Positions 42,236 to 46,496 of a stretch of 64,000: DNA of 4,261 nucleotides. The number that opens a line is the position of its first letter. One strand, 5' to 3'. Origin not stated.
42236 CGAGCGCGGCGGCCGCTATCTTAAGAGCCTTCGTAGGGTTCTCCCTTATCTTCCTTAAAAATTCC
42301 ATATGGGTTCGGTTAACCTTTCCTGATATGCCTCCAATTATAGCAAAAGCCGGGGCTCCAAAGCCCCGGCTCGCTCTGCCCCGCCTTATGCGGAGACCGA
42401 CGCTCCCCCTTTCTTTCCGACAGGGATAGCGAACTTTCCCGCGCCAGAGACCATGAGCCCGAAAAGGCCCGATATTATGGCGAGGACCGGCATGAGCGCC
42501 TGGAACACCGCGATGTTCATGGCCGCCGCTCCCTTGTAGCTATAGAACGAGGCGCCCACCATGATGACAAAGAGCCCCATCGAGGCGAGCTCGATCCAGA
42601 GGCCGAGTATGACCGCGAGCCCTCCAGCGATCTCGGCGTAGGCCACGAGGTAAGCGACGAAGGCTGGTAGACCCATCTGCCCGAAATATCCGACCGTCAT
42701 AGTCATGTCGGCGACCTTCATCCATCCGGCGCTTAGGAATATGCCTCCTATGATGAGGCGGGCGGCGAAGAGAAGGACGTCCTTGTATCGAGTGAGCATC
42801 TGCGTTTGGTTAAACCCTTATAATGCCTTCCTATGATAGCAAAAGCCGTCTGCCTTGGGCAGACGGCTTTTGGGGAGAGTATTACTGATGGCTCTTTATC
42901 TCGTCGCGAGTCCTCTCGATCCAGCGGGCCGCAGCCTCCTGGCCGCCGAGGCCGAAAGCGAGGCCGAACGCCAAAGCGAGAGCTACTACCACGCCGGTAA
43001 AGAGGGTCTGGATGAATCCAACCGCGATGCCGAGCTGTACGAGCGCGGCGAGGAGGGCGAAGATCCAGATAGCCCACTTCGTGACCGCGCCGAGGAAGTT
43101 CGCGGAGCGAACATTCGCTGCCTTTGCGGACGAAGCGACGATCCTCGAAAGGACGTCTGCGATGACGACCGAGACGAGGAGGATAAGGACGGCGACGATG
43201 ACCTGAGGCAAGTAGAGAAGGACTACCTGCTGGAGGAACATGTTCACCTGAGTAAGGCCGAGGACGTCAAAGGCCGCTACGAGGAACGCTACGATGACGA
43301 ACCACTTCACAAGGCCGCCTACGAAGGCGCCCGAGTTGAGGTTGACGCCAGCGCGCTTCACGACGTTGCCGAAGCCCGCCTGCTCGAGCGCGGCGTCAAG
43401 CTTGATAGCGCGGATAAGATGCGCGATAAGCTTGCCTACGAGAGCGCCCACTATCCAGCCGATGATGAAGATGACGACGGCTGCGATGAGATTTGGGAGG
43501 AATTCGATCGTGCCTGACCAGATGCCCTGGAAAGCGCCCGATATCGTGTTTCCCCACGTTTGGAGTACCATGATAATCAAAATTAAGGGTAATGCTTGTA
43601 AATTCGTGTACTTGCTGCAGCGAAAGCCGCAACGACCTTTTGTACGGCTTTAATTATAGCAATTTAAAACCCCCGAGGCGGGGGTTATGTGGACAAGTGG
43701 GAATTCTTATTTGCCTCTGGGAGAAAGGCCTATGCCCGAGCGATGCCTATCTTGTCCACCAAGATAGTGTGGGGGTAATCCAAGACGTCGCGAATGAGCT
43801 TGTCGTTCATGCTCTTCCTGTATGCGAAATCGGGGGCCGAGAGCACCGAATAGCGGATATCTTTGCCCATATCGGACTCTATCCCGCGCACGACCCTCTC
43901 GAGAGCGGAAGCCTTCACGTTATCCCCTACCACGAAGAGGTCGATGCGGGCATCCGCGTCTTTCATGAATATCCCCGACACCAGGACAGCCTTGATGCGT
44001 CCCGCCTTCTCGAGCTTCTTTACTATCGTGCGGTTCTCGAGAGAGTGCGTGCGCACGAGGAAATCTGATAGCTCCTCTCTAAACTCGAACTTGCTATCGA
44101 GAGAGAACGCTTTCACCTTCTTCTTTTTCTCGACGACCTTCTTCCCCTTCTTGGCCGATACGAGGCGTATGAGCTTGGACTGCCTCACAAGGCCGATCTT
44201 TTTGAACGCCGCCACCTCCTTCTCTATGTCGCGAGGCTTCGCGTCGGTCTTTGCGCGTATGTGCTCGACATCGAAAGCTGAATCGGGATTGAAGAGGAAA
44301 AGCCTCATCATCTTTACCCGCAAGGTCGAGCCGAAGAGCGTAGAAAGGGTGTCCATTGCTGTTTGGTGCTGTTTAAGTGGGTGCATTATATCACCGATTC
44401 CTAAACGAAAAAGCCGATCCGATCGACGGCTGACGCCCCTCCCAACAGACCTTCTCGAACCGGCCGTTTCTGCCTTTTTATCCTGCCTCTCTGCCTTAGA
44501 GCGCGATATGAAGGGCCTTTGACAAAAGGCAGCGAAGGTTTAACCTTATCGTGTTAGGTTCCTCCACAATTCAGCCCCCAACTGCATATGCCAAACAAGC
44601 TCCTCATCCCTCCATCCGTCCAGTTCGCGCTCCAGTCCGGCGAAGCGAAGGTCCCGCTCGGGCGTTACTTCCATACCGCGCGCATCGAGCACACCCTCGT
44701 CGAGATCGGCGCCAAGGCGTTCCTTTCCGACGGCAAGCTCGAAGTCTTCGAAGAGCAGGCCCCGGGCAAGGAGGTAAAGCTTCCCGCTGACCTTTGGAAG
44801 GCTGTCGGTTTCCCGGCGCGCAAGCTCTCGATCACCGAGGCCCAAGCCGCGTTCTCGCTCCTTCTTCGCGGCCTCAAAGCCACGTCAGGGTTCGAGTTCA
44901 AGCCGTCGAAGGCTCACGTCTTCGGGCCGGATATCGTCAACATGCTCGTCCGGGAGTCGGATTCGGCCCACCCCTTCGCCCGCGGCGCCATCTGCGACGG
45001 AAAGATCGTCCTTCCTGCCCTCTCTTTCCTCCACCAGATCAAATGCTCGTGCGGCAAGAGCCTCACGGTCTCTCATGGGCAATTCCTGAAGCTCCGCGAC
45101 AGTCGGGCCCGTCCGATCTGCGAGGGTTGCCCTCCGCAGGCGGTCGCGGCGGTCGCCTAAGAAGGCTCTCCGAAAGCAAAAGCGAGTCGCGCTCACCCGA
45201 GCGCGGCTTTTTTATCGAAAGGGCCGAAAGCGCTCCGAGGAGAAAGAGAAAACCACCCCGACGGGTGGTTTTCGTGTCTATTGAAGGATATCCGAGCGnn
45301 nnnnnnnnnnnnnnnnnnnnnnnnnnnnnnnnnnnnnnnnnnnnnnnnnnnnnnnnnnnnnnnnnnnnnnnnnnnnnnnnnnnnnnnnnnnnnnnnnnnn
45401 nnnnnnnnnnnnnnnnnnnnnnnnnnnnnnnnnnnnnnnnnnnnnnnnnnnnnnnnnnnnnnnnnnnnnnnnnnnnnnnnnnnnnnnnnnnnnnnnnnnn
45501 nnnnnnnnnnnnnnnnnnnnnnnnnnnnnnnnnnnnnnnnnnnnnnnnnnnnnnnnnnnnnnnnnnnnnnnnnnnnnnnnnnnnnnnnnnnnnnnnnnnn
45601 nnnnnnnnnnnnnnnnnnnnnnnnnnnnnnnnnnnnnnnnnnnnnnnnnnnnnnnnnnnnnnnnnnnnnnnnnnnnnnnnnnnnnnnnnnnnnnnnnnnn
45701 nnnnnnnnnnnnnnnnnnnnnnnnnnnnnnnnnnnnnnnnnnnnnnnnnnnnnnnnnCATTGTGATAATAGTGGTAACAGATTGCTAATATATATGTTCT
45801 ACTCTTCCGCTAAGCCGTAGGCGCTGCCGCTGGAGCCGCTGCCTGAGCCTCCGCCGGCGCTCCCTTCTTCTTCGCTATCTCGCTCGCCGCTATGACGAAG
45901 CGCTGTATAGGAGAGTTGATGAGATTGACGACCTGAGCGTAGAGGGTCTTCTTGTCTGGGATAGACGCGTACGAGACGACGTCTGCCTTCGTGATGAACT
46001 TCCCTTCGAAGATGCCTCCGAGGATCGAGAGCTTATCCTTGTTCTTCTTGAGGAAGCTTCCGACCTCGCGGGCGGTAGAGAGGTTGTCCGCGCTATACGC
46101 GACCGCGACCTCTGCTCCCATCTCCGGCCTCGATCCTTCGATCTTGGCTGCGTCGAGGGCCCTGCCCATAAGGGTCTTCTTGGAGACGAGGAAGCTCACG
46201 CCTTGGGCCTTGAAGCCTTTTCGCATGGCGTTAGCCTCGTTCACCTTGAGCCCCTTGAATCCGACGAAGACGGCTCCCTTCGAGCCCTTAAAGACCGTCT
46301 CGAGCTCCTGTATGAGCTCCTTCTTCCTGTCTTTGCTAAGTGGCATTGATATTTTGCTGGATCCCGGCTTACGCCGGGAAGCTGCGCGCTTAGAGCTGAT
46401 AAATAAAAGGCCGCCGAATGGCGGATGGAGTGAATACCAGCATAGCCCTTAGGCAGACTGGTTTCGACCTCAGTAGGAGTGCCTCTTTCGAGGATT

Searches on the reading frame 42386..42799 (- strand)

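Call 31: search_protein_families(library=pfam, proteins=[window:42386-42799:-], max_evalue=0.01)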
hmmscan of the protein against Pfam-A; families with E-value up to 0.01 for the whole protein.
window:42386-42799:- (137 aa): 3 families
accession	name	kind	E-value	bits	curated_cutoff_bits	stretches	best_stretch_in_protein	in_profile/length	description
PF07681.17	DoxX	-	1.7e-17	64.3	23.6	1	10-86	2-82/85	DoxX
PF13564.11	DoxX_2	-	3.7e-06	27.4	26.3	1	19-88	8-82/103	DoxX-like family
PF07291.16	MauE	-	0.00064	20.5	27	1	7-87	2-87/128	Methylamine utilisation protein MauE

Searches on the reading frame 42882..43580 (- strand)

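Call 31: search_protein_families(library=pfam, proteins=[window:42882-43580:-], max_evalue=0.01)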
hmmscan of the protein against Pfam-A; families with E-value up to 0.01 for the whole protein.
window:42882-43580:- (232 aa): 1 family
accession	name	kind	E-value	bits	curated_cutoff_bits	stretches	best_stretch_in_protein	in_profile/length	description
PF05552.17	MS_channel_1st_1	-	1.4e-16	60.6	22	2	17-63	3-49/50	Mechanosensitive ion channel, conserved TM helix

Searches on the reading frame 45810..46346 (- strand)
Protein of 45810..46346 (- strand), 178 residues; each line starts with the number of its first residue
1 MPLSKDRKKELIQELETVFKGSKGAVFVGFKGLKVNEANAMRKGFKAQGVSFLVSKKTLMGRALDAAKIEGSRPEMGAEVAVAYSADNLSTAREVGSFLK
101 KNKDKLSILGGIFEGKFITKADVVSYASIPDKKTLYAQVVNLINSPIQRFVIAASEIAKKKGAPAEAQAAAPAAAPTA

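Call 32: search_protein_families(library=pfam, proteins=[window:45810-46346:-], max_evalue=0.01)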
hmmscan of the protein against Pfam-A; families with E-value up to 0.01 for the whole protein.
window:45810-46346:- (178 aa): 1 family
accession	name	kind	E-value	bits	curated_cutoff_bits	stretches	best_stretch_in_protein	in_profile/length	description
PF00466.25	Ribosomal_L10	-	1.5e-15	57.5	22.8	1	5-94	3-93/100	Ribosomal protein L10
